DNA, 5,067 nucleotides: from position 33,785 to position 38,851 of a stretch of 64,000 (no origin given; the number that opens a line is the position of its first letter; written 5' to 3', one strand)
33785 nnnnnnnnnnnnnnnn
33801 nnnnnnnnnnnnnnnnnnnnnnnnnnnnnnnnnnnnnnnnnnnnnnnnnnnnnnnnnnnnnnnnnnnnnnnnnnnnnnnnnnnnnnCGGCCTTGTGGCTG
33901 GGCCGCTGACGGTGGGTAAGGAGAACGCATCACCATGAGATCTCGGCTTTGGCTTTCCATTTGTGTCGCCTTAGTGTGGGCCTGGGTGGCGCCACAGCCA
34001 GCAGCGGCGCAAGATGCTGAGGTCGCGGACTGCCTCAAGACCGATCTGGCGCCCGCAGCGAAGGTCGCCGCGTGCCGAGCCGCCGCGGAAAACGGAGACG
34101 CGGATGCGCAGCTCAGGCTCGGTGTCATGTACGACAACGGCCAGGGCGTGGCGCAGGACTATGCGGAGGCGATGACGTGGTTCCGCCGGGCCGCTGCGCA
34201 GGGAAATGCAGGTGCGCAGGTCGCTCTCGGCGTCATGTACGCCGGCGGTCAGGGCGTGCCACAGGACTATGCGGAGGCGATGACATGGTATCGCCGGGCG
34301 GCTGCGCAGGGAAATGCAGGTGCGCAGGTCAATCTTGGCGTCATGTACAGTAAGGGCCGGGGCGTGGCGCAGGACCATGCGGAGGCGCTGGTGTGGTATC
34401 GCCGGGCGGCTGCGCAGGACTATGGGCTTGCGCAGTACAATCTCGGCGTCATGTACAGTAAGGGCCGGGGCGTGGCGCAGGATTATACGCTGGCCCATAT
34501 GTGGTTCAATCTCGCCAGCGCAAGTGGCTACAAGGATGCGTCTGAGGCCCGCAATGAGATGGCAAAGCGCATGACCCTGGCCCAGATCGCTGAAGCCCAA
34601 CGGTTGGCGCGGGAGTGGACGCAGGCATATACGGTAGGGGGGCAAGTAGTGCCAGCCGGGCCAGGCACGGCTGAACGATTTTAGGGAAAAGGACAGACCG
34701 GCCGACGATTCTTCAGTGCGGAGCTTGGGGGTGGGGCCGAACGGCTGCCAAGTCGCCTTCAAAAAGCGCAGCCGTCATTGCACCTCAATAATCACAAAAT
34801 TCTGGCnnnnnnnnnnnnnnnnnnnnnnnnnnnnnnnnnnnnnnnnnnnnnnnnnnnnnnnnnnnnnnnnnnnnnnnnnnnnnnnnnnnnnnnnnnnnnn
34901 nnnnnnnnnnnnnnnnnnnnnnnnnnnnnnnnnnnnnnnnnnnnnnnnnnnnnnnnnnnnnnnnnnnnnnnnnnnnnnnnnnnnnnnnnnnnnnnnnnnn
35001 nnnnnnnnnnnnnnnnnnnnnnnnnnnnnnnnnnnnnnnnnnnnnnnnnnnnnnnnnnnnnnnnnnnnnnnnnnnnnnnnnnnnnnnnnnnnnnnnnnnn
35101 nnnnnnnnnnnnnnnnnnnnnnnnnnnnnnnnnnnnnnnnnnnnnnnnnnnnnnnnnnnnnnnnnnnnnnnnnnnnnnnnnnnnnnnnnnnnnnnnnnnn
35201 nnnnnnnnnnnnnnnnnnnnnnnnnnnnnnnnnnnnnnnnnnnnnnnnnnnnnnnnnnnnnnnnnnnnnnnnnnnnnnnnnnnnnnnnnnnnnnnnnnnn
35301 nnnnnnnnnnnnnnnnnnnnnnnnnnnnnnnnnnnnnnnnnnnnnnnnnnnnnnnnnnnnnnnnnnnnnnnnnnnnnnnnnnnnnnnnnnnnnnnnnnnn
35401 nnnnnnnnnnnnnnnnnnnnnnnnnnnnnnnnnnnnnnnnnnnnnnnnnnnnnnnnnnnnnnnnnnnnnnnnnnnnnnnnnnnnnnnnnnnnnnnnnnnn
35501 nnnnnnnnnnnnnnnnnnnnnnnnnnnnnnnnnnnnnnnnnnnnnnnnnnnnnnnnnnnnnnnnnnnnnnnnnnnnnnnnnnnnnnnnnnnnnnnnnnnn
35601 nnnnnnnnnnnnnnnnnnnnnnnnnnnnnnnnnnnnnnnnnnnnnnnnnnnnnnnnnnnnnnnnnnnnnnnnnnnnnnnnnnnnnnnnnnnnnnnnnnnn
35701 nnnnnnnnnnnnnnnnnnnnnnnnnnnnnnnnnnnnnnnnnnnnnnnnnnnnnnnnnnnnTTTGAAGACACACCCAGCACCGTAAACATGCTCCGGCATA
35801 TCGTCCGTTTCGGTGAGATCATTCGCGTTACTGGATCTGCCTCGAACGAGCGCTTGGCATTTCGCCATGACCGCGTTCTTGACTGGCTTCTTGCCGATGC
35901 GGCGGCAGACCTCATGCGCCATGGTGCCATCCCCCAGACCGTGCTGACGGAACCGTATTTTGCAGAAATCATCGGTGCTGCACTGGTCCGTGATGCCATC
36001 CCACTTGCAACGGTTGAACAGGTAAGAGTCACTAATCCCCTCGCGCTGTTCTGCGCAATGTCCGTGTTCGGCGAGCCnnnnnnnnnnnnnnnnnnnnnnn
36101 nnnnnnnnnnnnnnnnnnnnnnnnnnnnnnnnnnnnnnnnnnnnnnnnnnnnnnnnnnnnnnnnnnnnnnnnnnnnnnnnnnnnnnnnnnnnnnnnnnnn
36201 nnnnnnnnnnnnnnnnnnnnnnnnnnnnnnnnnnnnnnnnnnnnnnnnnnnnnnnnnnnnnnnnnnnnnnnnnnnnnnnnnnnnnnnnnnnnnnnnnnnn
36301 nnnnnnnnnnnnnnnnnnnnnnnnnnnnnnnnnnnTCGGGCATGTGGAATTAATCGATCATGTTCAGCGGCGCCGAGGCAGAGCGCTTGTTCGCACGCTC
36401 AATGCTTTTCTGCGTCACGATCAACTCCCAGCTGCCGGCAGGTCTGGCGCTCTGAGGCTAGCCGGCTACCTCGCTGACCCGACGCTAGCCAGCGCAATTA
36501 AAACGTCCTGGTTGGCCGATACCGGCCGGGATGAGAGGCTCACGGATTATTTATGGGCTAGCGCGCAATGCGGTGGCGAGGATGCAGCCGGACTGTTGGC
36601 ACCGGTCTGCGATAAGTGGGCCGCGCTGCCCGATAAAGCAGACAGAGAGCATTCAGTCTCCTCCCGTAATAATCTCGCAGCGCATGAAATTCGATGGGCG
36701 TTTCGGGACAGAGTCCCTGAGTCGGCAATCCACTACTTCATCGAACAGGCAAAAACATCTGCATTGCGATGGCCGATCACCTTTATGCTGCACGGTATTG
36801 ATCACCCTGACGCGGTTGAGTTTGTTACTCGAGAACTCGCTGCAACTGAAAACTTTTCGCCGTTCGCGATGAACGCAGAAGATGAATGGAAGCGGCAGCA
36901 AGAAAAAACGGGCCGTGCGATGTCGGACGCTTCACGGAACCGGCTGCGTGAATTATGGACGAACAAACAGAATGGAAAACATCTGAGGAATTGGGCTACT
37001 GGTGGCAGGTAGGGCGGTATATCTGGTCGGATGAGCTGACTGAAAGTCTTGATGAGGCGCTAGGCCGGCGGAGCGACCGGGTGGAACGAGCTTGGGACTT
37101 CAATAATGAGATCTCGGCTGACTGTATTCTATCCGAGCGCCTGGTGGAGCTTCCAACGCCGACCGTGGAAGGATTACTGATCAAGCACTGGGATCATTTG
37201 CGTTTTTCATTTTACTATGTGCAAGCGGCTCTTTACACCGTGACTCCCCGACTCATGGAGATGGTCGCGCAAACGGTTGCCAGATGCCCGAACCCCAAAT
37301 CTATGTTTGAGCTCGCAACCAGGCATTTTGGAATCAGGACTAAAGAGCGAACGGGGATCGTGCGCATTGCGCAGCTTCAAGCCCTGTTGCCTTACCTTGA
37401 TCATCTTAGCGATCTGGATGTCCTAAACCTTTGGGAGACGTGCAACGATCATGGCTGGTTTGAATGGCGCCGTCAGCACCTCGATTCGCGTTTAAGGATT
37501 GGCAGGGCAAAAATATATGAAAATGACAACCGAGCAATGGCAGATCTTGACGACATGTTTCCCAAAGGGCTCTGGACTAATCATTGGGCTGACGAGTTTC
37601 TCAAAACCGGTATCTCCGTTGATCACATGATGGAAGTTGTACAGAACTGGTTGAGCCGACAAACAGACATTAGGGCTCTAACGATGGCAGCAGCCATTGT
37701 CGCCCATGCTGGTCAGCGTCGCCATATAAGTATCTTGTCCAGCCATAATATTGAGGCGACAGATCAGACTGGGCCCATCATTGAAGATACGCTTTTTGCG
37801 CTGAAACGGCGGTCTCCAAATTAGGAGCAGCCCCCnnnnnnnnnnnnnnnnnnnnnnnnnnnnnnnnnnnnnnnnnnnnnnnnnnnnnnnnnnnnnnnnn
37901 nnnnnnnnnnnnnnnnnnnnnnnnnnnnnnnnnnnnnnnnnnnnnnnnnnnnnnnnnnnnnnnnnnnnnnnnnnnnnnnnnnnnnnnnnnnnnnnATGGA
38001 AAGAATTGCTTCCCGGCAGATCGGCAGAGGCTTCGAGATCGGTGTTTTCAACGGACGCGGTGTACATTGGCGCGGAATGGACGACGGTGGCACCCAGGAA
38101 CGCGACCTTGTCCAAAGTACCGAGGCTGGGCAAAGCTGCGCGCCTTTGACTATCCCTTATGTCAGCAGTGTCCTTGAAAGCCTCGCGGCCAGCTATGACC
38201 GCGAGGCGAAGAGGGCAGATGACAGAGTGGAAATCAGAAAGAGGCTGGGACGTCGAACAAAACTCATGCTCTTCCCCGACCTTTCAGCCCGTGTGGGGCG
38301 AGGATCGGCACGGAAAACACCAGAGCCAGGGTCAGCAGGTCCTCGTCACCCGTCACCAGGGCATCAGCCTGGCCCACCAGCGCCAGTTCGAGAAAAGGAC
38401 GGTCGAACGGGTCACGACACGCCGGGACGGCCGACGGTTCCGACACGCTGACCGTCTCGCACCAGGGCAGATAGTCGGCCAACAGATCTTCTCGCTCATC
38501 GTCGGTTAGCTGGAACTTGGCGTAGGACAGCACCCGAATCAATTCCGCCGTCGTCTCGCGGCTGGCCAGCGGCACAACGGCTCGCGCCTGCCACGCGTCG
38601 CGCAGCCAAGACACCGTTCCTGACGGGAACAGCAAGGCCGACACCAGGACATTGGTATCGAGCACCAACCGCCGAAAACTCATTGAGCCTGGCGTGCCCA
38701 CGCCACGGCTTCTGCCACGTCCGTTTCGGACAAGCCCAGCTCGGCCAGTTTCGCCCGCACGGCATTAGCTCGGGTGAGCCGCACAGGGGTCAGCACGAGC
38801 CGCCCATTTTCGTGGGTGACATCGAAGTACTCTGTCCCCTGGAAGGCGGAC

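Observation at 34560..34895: Imperfect long direct repeats bracket the TA-rich segment; each carries convergent 3' ends of a Sel1 gene and the LRR gene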

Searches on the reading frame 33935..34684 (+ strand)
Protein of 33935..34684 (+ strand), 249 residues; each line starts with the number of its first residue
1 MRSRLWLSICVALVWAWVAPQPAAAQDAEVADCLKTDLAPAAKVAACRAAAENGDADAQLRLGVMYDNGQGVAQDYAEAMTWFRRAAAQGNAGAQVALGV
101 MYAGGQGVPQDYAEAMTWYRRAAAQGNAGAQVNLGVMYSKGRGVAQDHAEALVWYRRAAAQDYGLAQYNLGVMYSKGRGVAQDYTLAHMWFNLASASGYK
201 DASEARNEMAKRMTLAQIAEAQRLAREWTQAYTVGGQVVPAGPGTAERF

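Call 6: search_protein_families(library=pfam, proteins=[window:33935-34684:+], max_evalue=0.01)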
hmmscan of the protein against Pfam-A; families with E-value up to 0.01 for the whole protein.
window:33935-34684:+ (249 aa): 2 families
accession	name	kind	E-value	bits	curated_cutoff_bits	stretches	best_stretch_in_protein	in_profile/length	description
PF08238.18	Sel1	-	3.3e-38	129.2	30.7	4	56-91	1-36/36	Sel1 repeat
PF20604.3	DUF6798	-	0.00092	19.3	26.9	0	107-122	43-58/61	Domain of unknown function (DUF6798)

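Call 12: find_encoding_contigs(protein=window:33935-34684:+, flank=10000, max_places=10)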
Protein window:33935-34684:+ (249 aa): no gene with exactly this product is on record in the collection.

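Call 26: find_homologous_proteins(query=window:33935-34684:+, max_evalue=1e-20)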
Query window:33935-34684:+ (249 aa): 5120 proteins with E <= 1e-20 among 8000 candidates; the best 120 are listed.
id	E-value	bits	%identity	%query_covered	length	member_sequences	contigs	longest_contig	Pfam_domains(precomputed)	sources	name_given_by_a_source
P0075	1.5e-156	537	100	100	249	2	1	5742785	PF08238.19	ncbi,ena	-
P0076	4.1e-116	405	51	74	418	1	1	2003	PF12869.14,PF08238.19,PF20308.5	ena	-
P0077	5.9e-101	355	46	73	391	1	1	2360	PF08238.19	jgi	jgi:TPR repeat protein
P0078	6.3e-100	352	60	73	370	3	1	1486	PF08238.19,PF08239.18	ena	-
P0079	6.9e-98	345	42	82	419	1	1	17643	PF20604.4,PF23310.2,PF13432.13,PF13428.13,PF08238.19,PF20308.5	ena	-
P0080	7.4e-98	345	60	75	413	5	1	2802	PF23310.2,PF08238.19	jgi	jgi:uncharacterized protein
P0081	6.1e-97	342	54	72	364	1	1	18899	PF23310.2,PF08238.19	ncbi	-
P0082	4.9e-92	326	54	70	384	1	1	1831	PF08238.19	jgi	jgi:hypothetical protein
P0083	2.8e-91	324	60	59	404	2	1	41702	PF20604.4,PF08238.19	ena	-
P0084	3.0e-90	320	49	76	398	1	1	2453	PF13432.13,PF08238.19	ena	-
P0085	3.7e-89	317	54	67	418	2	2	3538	PF16747.11,PF08238.19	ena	-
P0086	4.4e-89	316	55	66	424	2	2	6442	PF08238.19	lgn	-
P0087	3.9e-88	313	59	73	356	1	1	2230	PF20604.4,PF08238.19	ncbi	-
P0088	8.0e-88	312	57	73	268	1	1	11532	PF08238.19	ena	-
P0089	1.9e-87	311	53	59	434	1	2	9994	PF08238.19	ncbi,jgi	jgi:TPR repeat protein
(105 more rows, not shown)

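Call 27: find_encoding_contigs(protein=P0075, flank=10000, max_places=10)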
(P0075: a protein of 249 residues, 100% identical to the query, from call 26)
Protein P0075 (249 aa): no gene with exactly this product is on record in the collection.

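Call 28: list_cluster_members(proteins=[P0075, P0001, P0004])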
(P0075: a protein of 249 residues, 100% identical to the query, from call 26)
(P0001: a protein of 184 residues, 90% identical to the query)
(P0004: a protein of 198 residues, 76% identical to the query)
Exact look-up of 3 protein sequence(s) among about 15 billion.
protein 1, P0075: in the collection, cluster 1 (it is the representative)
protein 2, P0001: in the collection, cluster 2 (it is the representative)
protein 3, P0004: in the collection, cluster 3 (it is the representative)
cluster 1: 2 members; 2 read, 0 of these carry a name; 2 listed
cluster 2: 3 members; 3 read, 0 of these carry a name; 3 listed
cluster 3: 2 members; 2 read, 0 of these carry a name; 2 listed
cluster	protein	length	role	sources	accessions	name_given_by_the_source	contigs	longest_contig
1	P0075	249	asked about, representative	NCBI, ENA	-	-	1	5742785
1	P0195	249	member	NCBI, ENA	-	-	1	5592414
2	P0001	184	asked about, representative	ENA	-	-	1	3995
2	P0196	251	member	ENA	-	-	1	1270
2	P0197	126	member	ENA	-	-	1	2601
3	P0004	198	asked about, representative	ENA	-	-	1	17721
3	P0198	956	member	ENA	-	-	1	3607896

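Call 29: find_encoding_contigs(protein=P0195, flank=10000, max_places=10)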
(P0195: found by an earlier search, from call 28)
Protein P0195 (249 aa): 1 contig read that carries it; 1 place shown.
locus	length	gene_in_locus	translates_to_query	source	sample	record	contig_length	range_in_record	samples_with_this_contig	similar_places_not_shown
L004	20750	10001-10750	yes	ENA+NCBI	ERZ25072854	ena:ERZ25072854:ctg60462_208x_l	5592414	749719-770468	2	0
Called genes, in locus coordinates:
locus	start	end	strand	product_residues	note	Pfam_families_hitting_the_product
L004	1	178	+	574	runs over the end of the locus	PF00069:Pkinase, PF00481:PP2C, PF13672:PP2C_2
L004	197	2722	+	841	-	PF00069:Pkinase, PF07714:PK_Tyr_Ser-Thr, PF01636:APH (faint), PF03109:ABC1 (weak)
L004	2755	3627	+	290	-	PF16697:Yop-YscD_cpl, PF00498:FHA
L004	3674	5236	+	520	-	PF00092:VWA, PF00362:Integrin_beta (faint), PF13519:VWA_2 (weak), PF25106:VWA_4, PF16697:Yop-YscD_cpl, PF00498:FHA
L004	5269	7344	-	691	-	-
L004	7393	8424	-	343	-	-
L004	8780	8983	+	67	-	-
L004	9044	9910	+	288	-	PF10137:CAP12-PCTIR_TIR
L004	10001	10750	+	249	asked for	PF08238:Sel1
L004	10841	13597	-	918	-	-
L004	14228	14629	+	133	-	-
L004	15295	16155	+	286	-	PF00497:SBP_bac_3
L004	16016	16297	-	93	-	-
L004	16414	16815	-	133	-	-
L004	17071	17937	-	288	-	-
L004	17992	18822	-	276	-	PF00805:Pentapeptide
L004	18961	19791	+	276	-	-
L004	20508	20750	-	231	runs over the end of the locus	-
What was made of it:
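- On HFIR product: Type I is seen in L004 (call 29).
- L004 shares the flanking genes, and its Sel1 and LRR genes are direct convergent neighbours (call 29).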

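Call 67: search_protein_families(library=padloc, proteins=[window:33935-34684:+], max_evalue=0.001)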
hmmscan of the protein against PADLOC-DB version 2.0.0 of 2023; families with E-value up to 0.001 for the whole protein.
window:33935-34684:+ (249 aa): 0 families

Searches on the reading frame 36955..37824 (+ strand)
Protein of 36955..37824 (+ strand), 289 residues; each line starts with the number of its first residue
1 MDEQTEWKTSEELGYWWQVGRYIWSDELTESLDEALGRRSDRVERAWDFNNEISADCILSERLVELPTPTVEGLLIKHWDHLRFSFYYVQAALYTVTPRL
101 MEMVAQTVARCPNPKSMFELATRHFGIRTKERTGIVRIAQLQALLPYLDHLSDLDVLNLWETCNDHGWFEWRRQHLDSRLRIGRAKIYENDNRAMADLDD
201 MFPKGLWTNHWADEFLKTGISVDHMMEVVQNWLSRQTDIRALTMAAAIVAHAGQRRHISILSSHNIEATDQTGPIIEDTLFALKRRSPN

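Call 6: search_protein_families(library=pfam, proteins=[window:36955-37824:+], max_evalue=0.01)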
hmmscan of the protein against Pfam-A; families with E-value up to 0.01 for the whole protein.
window:36955-37824:+ (289 aa): 0 families

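Call 51: search_protein_families(library=pfam, proteins=[L006:1320-2285:+, L006:2237-2662:-, L006:2887-3606:+, L006:3606-7337:+, L006:7349-7663:+, L006:11055-11603:+, L006:9097-9531:+], max_evalue=0.01)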
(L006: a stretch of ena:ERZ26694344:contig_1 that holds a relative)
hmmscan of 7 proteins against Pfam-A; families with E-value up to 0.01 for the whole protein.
L006:1320-2285:+ (321 aa): 2 families
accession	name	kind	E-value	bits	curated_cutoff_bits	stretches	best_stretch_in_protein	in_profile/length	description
PF13576.12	Pentapeptide_3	-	3.9e-19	69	27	4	111-155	1-44/48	Pentapeptide repeats (9 copies)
PF00805.28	Pentapeptide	-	0.0011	19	20.2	0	87-104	6-23/40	Pentapeptide repeats (8 copies)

L006:2237-2662:- (141 aa): 0 families

L006:2887-3606:+ (239 aa): 2 families
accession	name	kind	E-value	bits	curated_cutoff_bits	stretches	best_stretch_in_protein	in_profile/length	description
PF07751.16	Abi_2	-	5e-06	27.4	25.6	1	38-192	28-183/184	Abi-like protein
PF18731.6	HEPN_Swt1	-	0.00081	20.1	27.5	0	65-193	6-97/115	Swt1-like HEPN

L006:3606-7337:+ (1243 aa): 0 families

L006:7349-7663:+ (104 aa): 0 families

L006:11055-11603:+ (182 aa): 0 families

L006:9097-9531:+ (144 aa): 5 families
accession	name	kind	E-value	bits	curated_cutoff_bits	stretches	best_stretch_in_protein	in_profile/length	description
PF01381.28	HTH_3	-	3.9e-09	36.8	23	1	38-85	4-51/55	Helix-turn-helix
PF13443.12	HTH_26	-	4.4e-06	27.3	22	1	37-84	4-52/63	Cro/C1-type HTH DNA-binding domain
PF13560.12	HTH_31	-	5.6e-06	27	27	1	22-83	9-55/64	Helix-turn-helix domain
PF13744.12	HTH_37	-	6.8e-05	23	27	1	30-91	18-80/80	Helix-turn-helix domain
PF17762.8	HTH_ParB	-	0.0053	17.3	22.6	1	28-64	5-41/102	ParB HTH domain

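Call 67: search_protein_families(library=padloc, proteins=[L006:2887-3606:+, L006:3606-7337:+, L006:1320-2285:+], max_evalue=0.001)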
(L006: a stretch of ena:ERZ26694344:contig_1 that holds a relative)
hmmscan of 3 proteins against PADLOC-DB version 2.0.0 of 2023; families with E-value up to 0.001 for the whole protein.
L006:2887-3606:+ (239 aa): 2 families
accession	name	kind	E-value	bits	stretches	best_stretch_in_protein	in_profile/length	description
PDLC04038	PD-T4-5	-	5.5e-19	66.5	1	25-199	14-212/309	-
PDLC02344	AbiD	-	1.2e-06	26.5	0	158-198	172-212/277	AbiD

L006:3606-7337:+ (1243 aa): 0 families

L006:1320-2285:+ (321 aa): 0 families

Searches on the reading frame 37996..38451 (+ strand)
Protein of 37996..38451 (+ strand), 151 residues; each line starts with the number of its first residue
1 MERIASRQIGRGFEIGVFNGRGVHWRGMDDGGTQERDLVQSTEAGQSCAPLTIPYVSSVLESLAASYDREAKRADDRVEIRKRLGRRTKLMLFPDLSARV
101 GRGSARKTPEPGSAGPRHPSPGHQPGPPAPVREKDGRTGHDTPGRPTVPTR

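Call 51: search_protein_families(library=pfam, proteins=[L006:1320-2285:+, L006:2237-2662:-, L006:2887-3606:+, L006:3606-7337:+, L006:7349-7663:+, L006:11055-11603:+, L006:9097-9531:+], max_evalue=0.01)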
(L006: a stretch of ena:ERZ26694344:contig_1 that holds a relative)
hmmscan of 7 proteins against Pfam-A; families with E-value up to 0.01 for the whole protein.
L006:1320-2285:+ (321 aa): 2 families
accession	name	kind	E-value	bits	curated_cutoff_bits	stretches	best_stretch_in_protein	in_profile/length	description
PF13576.12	Pentapeptide_3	-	3.9e-19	69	27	4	111-155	1-44/48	Pentapeptide repeats (9 copies)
PF00805.28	Pentapeptide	-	0.0011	19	20.2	0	87-104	6-23/40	Pentapeptide repeats (8 copies)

L006:2237-2662:- (141 aa): 0 families

L006:2887-3606:+ (239 aa): 2 families
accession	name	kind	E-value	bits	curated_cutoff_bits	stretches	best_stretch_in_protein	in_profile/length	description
PF07751.16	Abi_2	-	5e-06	27.4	25.6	1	38-192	28-183/184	Abi-like protein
PF18731.6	HEPN_Swt1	-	0.00081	20.1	27.5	0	65-193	6-97/115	Swt1-like HEPN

L006:3606-7337:+ (1243 aa): 0 families

L006:7349-7663:+ (104 aa): 0 families

L006:11055-11603:+ (182 aa): 0 families

L006:9097-9531:+ (144 aa): 5 families
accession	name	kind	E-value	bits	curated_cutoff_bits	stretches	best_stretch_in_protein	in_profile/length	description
PF01381.28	HTH_3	-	3.9e-09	36.8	23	1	38-85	4-51/55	Helix-turn-helix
PF13443.12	HTH_26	-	4.4e-06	27.3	22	1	37-84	4-52/63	Cro/C1-type HTH DNA-binding domain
PF13560.12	HTH_31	-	5.6e-06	27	27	1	22-83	9-55/64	Helix-turn-helix domain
PF13744.12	HTH_37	-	6.8e-05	23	27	1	30-91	18-80/80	Helix-turn-helix domain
PF17762.8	HTH_ParB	-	0.0053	17.3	22.6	1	28-64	5-41/102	ParB HTH domain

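Call 67: search_protein_families(library=padloc, proteins=[L006:2887-3606:+, L006:3606-7337:+, L006:1320-2285:+], max_evalue=0.001)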
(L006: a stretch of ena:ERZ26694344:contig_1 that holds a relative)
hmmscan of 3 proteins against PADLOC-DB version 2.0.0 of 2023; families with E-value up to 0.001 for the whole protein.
L006:2887-3606:+ (239 aa): 2 families
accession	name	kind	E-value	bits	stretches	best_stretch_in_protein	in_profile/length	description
PDLC04038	PD-T4-5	-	5.5e-19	66.5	1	25-199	14-212/309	-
PDLC02344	AbiD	-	1.2e-06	26.5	0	158-198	172-212/277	AbiD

L006:3606-7337:+ (1243 aa): 0 families

L006:1320-2285:+ (321 aa): 0 families

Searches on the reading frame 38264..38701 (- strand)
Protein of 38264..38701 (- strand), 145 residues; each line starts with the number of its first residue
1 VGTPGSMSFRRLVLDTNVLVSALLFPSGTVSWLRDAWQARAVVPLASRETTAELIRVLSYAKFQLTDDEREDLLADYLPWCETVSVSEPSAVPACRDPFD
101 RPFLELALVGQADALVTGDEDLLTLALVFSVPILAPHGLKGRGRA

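Call 6: search_protein_families(library=pfam, proteins=[window:38264-38701:-], max_evalue=0.01)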
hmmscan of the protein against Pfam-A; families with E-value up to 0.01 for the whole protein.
window:38264-38701:- (145 aa): 2 families
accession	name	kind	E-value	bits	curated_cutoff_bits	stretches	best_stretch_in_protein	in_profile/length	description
PF13470.12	PIN_3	-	1.3e-20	74.8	27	1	11-120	1-114/115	PIN domain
PF01850.27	PIN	-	1.4e-06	29.4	23.6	1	13-123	2-115/120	PIN domain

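Call 51: search_protein_families(library=pfam, proteins=[L006:1320-2285:+, L006:2237-2662:-, L006:2887-3606:+, L006:3606-7337:+, L006:7349-7663:+, L006:11055-11603:+, L006:9097-9531:+], max_evalue=0.01)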
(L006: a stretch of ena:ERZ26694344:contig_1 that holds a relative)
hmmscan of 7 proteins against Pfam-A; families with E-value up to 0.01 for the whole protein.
L006:1320-2285:+ (321 aa): 2 families
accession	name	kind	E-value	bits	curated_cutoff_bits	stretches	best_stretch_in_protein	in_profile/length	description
PF13576.12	Pentapeptide_3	-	3.9e-19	69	27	4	111-155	1-44/48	Pentapeptide repeats (9 copies)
PF00805.28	Pentapeptide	-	0.0011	19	20.2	0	87-104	6-23/40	Pentapeptide repeats (8 copies)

L006:2237-2662:- (141 aa): 0 families

L006:2887-3606:+ (239 aa): 2 families
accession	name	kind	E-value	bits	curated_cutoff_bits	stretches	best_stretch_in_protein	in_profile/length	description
PF07751.16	Abi_2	-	5e-06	27.4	25.6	1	38-192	28-183/184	Abi-like protein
PF18731.6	HEPN_Swt1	-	0.00081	20.1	27.5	0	65-193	6-97/115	Swt1-like HEPN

L006:3606-7337:+ (1243 aa): 0 families

L006:7349-7663:+ (104 aa): 0 families

L006:11055-11603:+ (182 aa): 0 families

L006:9097-9531:+ (144 aa): 5 families
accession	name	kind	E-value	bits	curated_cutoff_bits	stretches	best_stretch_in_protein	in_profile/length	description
PF01381.28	HTH_3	-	3.9e-09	36.8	23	1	38-85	4-51/55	Helix-turn-helix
PF13443.12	HTH_26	-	4.4e-06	27.3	22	1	37-84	4-52/63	Cro/C1-type HTH DNA-binding domain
PF13560.12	HTH_31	-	5.6e-06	27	27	1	22-83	9-55/64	Helix-turn-helix domain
PF13744.12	HTH_37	-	6.8e-05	23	27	1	30-91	18-80/80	Helix-turn-helix domain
PF17762.8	HTH_ParB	-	0.0053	17.3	22.6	1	28-64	5-41/102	ParB HTH domain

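Call 67: search_protein_families(library=padloc, proteins=[L006:2887-3606:+, L006:3606-7337:+, window:38264-38701:-, L006:1320-2285:+], max_evalue=0.001)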
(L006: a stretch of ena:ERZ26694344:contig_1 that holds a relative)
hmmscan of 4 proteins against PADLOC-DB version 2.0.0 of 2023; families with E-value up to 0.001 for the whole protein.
L006:2887-3606:+ (239 aa): 2 families
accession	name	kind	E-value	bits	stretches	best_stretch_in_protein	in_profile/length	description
PDLC04038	PD-T4-5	-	5.5e-19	66.5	1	25-199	14-212/309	-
PDLC02344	AbiD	-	1.2e-06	26.5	0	158-198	172-212/277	AbiD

L006:3606-7337:+ (1243 aa): 0 families

window:38264-38701:- (145 aa): 0 families

L006:1320-2285:+ (321 aa): 0 families
